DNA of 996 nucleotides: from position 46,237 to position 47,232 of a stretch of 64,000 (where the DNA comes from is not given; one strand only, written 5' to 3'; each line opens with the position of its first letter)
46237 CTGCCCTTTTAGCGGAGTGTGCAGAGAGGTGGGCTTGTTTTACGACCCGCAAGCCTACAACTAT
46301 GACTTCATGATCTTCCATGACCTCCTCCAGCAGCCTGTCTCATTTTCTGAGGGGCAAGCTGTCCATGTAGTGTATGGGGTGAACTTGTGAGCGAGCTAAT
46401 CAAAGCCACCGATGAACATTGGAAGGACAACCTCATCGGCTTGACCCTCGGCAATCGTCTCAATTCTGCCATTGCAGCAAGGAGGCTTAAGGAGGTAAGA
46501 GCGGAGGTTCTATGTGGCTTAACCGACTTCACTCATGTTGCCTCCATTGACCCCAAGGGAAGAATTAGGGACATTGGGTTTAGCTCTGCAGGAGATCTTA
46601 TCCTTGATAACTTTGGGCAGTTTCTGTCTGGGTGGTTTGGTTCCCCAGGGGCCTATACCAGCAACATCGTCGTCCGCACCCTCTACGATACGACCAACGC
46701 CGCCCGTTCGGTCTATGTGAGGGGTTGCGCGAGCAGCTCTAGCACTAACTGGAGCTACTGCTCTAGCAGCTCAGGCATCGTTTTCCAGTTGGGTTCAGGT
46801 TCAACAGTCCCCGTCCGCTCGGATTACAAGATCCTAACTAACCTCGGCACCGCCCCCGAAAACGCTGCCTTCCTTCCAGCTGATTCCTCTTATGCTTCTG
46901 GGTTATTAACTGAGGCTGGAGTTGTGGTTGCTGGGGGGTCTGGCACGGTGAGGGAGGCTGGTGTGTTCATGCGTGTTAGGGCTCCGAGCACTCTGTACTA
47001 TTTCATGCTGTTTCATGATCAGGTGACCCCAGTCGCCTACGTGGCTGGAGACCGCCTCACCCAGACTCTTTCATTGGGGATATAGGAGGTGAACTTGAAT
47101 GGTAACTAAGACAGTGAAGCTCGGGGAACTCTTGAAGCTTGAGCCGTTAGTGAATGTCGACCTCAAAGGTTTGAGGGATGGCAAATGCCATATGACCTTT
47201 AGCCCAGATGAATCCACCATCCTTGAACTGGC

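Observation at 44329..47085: Four tandem, translationally coupled, divergent ~230-aa paralogs immediately downstream of the LamG tail fiber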

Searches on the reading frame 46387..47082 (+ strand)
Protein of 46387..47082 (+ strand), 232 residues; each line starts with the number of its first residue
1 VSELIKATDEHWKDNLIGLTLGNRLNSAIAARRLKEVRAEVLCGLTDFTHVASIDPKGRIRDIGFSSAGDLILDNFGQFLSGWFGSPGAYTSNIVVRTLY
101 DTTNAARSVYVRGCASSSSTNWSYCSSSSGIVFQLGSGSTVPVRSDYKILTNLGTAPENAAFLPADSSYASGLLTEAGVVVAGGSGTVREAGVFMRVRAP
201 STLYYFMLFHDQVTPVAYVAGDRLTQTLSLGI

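Call 5: search_protein_families(library=pfam, proteins=[window:46387-47082:+], max_evalue=1)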
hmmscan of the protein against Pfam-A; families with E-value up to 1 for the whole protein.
window:46387-47082:+ (232 aa): 0 families

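Call 6: search_protein_families(library=phrogs, proteins=[window:46387-47082:+], max_evalue=1)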
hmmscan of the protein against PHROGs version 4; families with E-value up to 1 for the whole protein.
window:46387-47082:+ (232 aa): 1 family
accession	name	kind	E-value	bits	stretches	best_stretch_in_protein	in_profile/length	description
phrog_18944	-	unknown function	0.24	11.5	1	73-133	105-169/302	-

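Call 18: find_related_loci(query=A2, collection=viral_contigs, flank=10000)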
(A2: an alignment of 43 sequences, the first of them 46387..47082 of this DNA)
Query A2 (232 aa) in viral_contigs; peptide patterns used: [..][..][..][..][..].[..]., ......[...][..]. (x = any residue, [..] = any of these).
115 stretches matched a pattern; 4 encode a relative of the query (tblastn E <= 1e-3); 4 distinct loci.
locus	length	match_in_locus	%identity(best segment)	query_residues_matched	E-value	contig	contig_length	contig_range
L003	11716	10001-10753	36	4-232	1e-39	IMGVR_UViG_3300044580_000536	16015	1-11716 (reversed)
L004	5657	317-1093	37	1-230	5e-39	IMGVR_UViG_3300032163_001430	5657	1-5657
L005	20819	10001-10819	36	1-232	8e-39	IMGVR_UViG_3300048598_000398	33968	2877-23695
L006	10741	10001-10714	30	5-224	7e-30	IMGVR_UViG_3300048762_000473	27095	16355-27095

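Call 20: predict_structure(alignment_id=A2)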
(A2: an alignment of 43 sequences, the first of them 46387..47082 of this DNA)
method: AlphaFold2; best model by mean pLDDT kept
length: 232 residues; sequences in the alignment: 43
mean_pLDDT: 87.9   pTM: 0.86
mean pLDDT of the five models: 87.9, 87.1, 85.3, 85.2, 84.9
residues with pLDDT >= 90: 142; 70-90: 63; 50-70: 23; < 50: 4
segments of 3 or more residues with pLDDT < 50: none
pLDDT, mean of each block of 10 residues (from residue 1): 63 94 90 88 86 98 93 94 74 83 94 62 65 96 92 92 90 93 97 91 94 97 96 87
secondary structure, 60 per line:
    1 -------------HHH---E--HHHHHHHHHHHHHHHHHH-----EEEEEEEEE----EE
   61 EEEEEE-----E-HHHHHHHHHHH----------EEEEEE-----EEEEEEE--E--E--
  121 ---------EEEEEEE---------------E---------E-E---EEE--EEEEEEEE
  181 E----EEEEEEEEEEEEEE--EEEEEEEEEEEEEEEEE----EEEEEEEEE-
elements in order: H23-40 E46-54 E59-66 H74-84 E95-100 E106-112 E130-136 E168-170 E173-181 E186-199 E202-218 E223-231

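Call 22: search_protein_representatives(alignment_id=A2)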
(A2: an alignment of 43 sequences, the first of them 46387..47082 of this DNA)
Query: 43 sequences, 232 profile positions. Proteins with E-value up to 0.001 (for the whole library): 990; up to 1e-10: 451; up to 1e-30: 167. The best 150 are listed.
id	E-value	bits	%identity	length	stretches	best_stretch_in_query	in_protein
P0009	1.2e-86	306.3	-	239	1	2-232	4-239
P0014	5.3e-84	297.6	-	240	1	3-232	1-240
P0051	5.8e-83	294.2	-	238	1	2-232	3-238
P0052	1.7e-79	282.8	-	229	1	4-232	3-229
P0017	2.0e-79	282.6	-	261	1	1-231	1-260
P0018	2.5e-79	282.3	-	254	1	1-232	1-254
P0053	3.7e-79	281.7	-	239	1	3-232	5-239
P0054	1.9e-77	276.2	-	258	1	3-232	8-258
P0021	4.2e-77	275.0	-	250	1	1-232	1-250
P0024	1.6e-76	273.1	-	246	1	3-232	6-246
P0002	2.6e-75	269.1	-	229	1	4-232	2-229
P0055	5.0e-74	264.9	-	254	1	4-231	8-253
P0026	6.1e-74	264.7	-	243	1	16-231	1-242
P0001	9.8e-74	264.0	-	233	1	2-231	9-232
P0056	1.6e-73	263.2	-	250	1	1-232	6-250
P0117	2.8e-45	170.9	-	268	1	5-232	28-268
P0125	1.0e-43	165.7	-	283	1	4-232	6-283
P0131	1.4e-42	162.0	-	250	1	17-230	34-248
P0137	1.9e-41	158.3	-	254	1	48-232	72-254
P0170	5.4e-36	140.5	-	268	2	74-231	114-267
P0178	2.7e-34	134.9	-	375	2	50-232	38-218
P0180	6.2e-34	133.7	-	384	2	41-232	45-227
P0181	8.6e-34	133.3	-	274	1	125-232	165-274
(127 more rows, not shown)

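Call 30: fold_search(model_id=the predicted structure, library=viral)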
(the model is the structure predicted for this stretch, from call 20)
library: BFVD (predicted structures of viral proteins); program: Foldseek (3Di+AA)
matches with E <= 10: 761; with E <= 0.001: 19
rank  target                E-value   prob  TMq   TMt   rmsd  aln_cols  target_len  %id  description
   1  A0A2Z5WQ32            5.3e-07  1.00  0.48  0.52   6.8       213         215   15  (no name in the UniProt tables at hand)
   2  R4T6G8                2.3e-06  1.00  0.42  0.46  12.4       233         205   13  Uncharacterized protein [Haloarcula hispanica tailed virus 1]
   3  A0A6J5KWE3            8.2e-06  1.00  0.50  0.75   4.1       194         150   13  Uncharacterized protein [uncultured Caudovirales phage]
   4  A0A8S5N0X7            8.6e-06  1.00  0.49  0.69   4.0       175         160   15  Uncharacterized protein [Siphoviridae sp. ctpbb7]
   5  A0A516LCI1            1.4e-05  1.00  0.36  0.27   8.5       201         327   15  (no name in the UniProt tables at hand)
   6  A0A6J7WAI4            2.7e-05  1.00  0.48  0.56   5.4       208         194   12  Uncharacterized protein [uncultured Caudovirales phage]
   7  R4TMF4                3.0e-05  1.00  0.48  0.57   4.9       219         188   11  Uncharacterized protein [Halogranum tailed virus 1]
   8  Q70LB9                3.1e-05  1.00  0.31  0.27  20.4       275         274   12  Uncharacterized protein ORF274 [Acidianus filamentous virus 1 (isolate United States/Yellowstone)]
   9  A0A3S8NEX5            6.6e-05  1.00  0.32  0.22  13.9       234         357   11  Uncharacterized protein [Sulfolobales Beppu filamentous virus 2]
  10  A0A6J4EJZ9            7.4e-05  1.00  0.44  0.58   5.7       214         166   12  (no name in the UniProt tables at hand)
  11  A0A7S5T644            1.1e-04  1.00  0.42  0.51  15.3       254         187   14  (no name in the UniProt tables at hand)
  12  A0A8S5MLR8            1.5e-04  1.00  0.45  0.30   6.5       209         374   15  Uncharacterized protein [Podoviridae sp. ctlpi2]
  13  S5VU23                1.6e-04  1.00  0.41  0.50   6.9       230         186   10  Uncharacterized protein [Campylobacter phage CP8]
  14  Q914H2                2.3e-04  0.97  0.26  0.19  14.0       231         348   10  Uncharacterized protein 60 [Sulfolobus islandicus filamentous virus (isolate Iceland/Hveragerdi)]
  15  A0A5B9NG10            2.8e-04  1.00  0.40  0.31   5.5       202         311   13  Tail fiber [Stenotrophomonas phage Ponderosa]
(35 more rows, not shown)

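Call 31: fold_search(model_id=the predicted structure, library=pdb)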
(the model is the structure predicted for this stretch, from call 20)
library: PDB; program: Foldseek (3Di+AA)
matches with E <= 10: 748; with E <= 0.001: 0
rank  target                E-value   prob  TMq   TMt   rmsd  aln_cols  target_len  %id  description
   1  9wyd_C                1.2e-02  0.23  0.18  0.19  18.3       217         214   10  Crystal structure of HAstV8 spike and FcRn (released 2026-02-11)
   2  1wcs                  5.0e-02  0.08  0.09  0.05  17.8       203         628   13  A mutant of Trypanosoma rangeli sialidase displaying trans-sialidase activity (released 2004-12-15)
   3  4tq2                  9.6e-02  0.07  0.14  0.17  18.4       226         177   11  Structure of S-type Phycobiliprotein Lyase CPES from Guillardia theta (released 2014-08-13)
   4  7xca_A                1.1e-01  0.12  0.17  0.19  18.9       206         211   11  Crystal structure of the porcine astrovirus capsid spike domain (released 2023-03-29)
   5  5n5y_P                1.3e-01  0.06  0.14  0.07  17.8       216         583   10  Cryo-EM structure of RNA polymerase I in complex with Rrn3 and Core Factor (Orientation III) (released 2017-04-05)
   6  5o7x_A                1.3e-01  0.06  0.13  0.07  17.6       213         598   10  CRYSTAL STRUCTURE OF S. CEREVISIAE CORE FACTOR AT 3.2A RESOLUTION (released 2017-08-02)
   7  6orm_A                1.6e-01  0.18  0.13  0.18  12.5        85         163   19  Crystal Structure of Peruvianin-I (Cysteine peptidase from Thevetia peruviana latex) (released 2020-05-06)
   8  7uzt_A                1.7e-01  0.08  0.17  0.18  19.1       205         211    9  Crystal structure of the human astrovirus MLB1 capsid protein spike domain at 1.86-A resolution (released 2022-11-09)
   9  4fvs_E                1.7e-01  0.06  0.14  0.15  19.5       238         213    8  Crystal structure of a putative lipoprotein (BDI_3050) from Parabacteroides distasonis ATCC 8503 at 2.70 A resolution (released 2012-07-25)
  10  7uzt_B                2.1e-01  0.10  0.18  0.19  18.9       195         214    8  Crystal structure of the human astrovirus MLB1 capsid protein spike domain at 1.86-A resolution (released 2022-11-09)
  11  7xca_B                2.4e-01  0.05  0.12  0.12  20.4       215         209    7  Crystal structure of the porcine astrovirus capsid spike domain (released 2023-03-29)
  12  4fvs_A                2.5e-01  0.05  0.14  0.15  18.9       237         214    8  Crystal structure of a putative lipoprotein (BDI_3050) from Parabacteroides distasonis ATCC 8503 at 2.70 A resolution (released 2012-07-25)
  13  3u9p_C                2.5e-01  0.04  0.10  0.13  15.8       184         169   11  Crystal Structure of Murine Siderocalin in Complex with an Fab Fragment (released 2013-05-01)
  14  1l6m_B                2.7e-01  0.04  0.10  0.13  15.2       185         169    9  Neutrophil Gelatinase-associated Lipocalin is a Novel Bacteriostatic Agent that Interferes with Siderophore-mediated I (released 2003-03-11)
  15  3df6_A                3.1e-01  0.08  0.11  0.20   6.7        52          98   12  The thermo- and acido-stable ORF-99 from the archaeal virus AFV1 (released 2009-06-16)
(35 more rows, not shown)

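Call 32: find_related_loci(query=A2, collection=metagenome_contigs, flank=10000)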
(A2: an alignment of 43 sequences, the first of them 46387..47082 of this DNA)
Query A2 (232 aa) in metagenome_contigs; peptide patterns used: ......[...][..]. (x = any residue, [..] = any of these).
277 stretches matched a pattern; 37 encode a relative of the query (tblastn E <= 1e-3); 37 distinct loci.
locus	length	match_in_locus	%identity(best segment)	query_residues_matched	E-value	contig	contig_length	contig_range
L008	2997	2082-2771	44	3-232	5e-51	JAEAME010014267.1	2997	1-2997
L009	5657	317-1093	37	1-230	2e-38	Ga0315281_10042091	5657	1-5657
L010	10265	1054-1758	35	10-232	5e-38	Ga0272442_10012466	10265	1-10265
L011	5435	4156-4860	35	10-232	5e-38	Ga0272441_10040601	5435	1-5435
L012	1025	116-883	34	2-232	3e-37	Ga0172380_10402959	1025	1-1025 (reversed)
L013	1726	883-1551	34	5-232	6e-35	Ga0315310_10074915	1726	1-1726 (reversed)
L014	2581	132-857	34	2-232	2e-33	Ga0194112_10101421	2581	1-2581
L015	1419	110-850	33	1-232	1e-33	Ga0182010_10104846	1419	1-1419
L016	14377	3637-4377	33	1-232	6e-33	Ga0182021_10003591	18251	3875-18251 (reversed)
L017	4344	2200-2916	33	2-232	7e-33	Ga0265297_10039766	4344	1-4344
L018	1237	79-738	36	10-211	7e-33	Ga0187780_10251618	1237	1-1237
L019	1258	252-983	33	10-231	9e-33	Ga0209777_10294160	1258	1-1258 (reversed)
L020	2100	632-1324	32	5-232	3e-31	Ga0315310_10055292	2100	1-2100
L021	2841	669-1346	35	1-230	2e-31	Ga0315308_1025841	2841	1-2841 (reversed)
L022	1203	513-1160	37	12-225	2e-31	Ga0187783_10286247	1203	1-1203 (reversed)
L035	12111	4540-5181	29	14-224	7e-20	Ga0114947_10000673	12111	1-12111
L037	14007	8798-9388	33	23-215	7e-17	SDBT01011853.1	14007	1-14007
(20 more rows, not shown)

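Call 36: search_protein_families(library=phrogs, alignment_id=A2, max_evalue=0.01)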
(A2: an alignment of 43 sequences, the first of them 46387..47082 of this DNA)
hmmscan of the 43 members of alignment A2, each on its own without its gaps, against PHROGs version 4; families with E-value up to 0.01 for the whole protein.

A. member 1, window:46387-47082:+ (232 aa): 0 families

B. families by the number of members that match (of 43 scanned): 4 families
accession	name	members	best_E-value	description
phrog_5417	-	2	0.0023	-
phrog_4176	-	2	0.0042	tail fiber protein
phrog_18263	-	1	0.0046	-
phrog_746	-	1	0.0055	minor tail protein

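Call 42: search_dna_similar(query=window:46387-47082:+, collection=phages, mode=protein, max_evalue=1, max_rows=20)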
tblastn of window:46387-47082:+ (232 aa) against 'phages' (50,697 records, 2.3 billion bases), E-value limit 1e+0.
Records with a match: 5; places in all: 5; records where one place covers at least 80% of the query: 0.
Best place of each record, by identity: <60% 5.
By first word of the organism name: Synechococcus 5.
By host as written in the record: Synechococcus sp. 5.
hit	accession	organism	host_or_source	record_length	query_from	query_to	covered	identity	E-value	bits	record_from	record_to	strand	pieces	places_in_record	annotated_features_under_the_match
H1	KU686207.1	Synechococcus phage S-CAM22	Synechococcus sp.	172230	33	95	27%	35.4%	1e-2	42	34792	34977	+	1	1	hypothetical protein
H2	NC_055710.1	Synechococcus phage S-CAM22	Synechococcus sp.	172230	33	95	27%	35.4%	1e-2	42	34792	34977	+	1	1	hypothetical protein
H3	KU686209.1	Synechococcus phage S-CAM22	Synechococcus sp.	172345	33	95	27%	35.4%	1e-2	42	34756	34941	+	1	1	hypothetical protein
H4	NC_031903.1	Synechococcus phage S-CAM22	Synechococcus sp.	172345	33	95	27%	35.4%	1e-2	42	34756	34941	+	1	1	hypothetical protein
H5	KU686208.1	Synechococcus phage S-CAM22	Synechococcus sp.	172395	33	95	27%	35.4%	1e-2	42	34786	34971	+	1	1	hypothetical protein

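Call 61: search_protein_families(library=ncbifam, proteins=[window:46387-47082:+], max_evalue=1)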
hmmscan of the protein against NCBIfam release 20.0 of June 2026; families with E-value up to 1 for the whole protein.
window:46387-47082:+ (232 aa): 0 families

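Call 62: search_protein_families(library=pfam, proteins=[P0178, P0180, P0181, P0170, P0125, P0137, P0117, P0131], max_evalue=0.1)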
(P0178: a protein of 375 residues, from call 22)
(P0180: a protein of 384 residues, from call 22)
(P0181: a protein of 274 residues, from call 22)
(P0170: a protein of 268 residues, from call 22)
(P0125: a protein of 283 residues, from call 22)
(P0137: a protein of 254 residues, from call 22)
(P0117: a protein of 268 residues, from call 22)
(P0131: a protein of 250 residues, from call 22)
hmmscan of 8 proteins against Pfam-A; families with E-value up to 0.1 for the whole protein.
P0178 (375 aa): 0 families

P0180 (384 aa): 0 families

P0181 (274 aa): 2 families
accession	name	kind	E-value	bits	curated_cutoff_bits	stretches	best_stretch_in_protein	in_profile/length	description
PF01609.27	DDE_Tnp_1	-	0.00059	20.1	23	1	55-142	10-106/200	Transposase DDE domain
PF12443.13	AKNA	-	0.056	14.5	28.1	1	5-56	29-76/99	AT-hook-containing transcription factor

P0170 (268 aa): 1 family
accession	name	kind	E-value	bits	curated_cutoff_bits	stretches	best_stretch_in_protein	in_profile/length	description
PF00932.25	LTD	-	0.0071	17.1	34.3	1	203-251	2-46/109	Lamin Tail Domain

P0125 (283 aa): 1 family
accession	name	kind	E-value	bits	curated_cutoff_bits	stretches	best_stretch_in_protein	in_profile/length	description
PF06018.20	CodY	-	0.09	12.7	29.5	0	37-81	52-95/177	CodY GAF-like domain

P0137 (254 aa): 0 families

P0117 (268 aa): 0 families

P0131 (250 aa): 0 families

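Call 64: search_protein_families(library=pfam, proteins=[L037:463-2934:+, L037:3002-3688:+, L037:3693-5111:+, L037:9452-10216:+, L037:10253-10738:+, L037:10738-11271:+, L037:11308-12084:+, L035:880-1944:+, L035:1949-2488:+, L035:2566-3162:+], max_evalue=0.01)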
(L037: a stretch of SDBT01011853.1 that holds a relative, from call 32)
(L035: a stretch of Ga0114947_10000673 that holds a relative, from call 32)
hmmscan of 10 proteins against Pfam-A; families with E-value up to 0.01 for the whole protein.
L037:463-2934:+ (824 aa): 0 families

L037:3002-3688:+ (229 aa): 1 family
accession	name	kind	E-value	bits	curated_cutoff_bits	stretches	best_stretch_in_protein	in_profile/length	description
PF05135.19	Phage_connect_1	-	0.0035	18.2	21.2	0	6-89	3-70/101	Phage gp6-like head-tail connector protein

L037:3693-5111:+ (473 aa): 0 families

L037:9452-10216:+ (255 aa): 0 families

L037:10253-10738:+ (162 aa): 0 families

L037:10738-11271:+ (178 aa): 0 families

L037:11308-12084:+ (259 aa): 2 families
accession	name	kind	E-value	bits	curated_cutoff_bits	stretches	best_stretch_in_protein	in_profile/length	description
PF00261.25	Tropomyosin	-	7.4e-06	26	38.6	1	28-143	1-79/242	Tropomyosin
PF10234.14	Cluap1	-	0.0085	16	25.8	0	24-88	159-220/268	Clusterin-associated protein-1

L035:880-1944:+ (355 aa): 0 families

L035:1949-2488:+ (180 aa): 0 families

L035:2566-3162:+ (199 aa): 0 families

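Call 65: find_encoding_contigs(protein=P0180, flank=8000, max_places=3)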
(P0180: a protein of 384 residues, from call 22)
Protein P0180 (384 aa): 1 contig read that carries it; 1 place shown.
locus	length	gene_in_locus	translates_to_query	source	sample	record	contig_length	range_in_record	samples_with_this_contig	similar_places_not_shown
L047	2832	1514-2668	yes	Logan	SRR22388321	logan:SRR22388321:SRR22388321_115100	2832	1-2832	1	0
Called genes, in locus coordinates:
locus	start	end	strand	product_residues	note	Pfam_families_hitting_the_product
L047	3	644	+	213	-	?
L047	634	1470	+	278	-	-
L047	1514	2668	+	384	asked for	-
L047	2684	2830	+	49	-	?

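Call 66: search_protein_families(library=phrogs, proteins=[L037:463-2934:+, L037:3002-3688:+, L037:3693-5111:+, L037:9452-10216:+, L037:10253-10738:+, L037:10738-11271:+, L037:11308-12084:+, L035:880-1944:+, L035:1949-2488:+, L035:2566-3162:+], max_evalue=0.01)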
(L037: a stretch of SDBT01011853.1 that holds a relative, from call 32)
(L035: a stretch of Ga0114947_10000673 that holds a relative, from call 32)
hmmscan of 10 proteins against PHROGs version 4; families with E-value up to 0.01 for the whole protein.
L037:463-2934:+ (824 aa): 2 families
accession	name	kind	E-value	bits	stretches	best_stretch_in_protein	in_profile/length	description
phrog_267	-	head and packaging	1.5e-07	31.9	1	668-800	172-302/410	major head protein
phrog_544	-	head and packaging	0.0028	18.1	1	692-805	152-255/282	major head protein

L037:3002-3688:+ (229 aa): 0 families

L037:3693-5111:+ (473 aa): 0 families

L037:9452-10216:+ (255 aa): 0 families

L037:10253-10738:+ (162 aa): 0 families

L037:10738-11271:+ (178 aa): 0 families

L037:11308-12084:+ (259 aa): 1 family
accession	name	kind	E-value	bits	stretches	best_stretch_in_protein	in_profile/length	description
phrog_58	-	tail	0.00053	19.4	1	15-169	182-314/1544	tail length tape measure protein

L035:880-1944:+ (355 aa): 1 family
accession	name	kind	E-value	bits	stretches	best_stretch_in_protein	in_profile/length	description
phrog_24299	-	unknown function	0.0061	17.8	0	55-74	9-28/39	-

L035:1949-2488:+ (180 aa): 0 families

L035:2566-3162:+ (199 aa): 0 families

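Call 83: find_homologous_proteins(query=P0178, max_evalue=0.00001)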
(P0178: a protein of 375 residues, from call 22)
Query P0178 (375 aa): 5 proteins with E <= 0.00001 among 8000 candidates.
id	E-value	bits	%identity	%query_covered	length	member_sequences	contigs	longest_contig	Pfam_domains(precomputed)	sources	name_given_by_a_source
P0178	5.4e-241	817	100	100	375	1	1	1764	-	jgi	-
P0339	5.3e-105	370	51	98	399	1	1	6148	-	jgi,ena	-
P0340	6.3e-24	103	31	91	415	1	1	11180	-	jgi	-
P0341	6.6e-10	57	26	50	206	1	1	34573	-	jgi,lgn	-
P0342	2.6e-6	45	27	86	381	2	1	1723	-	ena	-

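Call 84: find_encoding_contigs(protein=P0340, flank=10000, max_places=2)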
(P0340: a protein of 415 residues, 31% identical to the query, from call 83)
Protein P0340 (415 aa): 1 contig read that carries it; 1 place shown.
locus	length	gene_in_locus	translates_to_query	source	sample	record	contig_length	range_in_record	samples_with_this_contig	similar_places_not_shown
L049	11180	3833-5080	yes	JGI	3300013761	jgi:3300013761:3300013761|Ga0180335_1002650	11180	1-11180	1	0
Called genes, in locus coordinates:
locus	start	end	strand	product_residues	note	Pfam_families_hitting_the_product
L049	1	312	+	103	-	?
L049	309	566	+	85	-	-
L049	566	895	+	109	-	-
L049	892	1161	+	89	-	-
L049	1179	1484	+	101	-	-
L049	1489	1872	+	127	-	-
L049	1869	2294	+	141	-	-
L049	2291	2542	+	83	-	-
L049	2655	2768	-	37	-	-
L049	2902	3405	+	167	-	-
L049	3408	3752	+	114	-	-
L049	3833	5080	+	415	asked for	-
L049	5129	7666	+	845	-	-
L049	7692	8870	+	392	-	PF07282:Cas12f1-like_TNB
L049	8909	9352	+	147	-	-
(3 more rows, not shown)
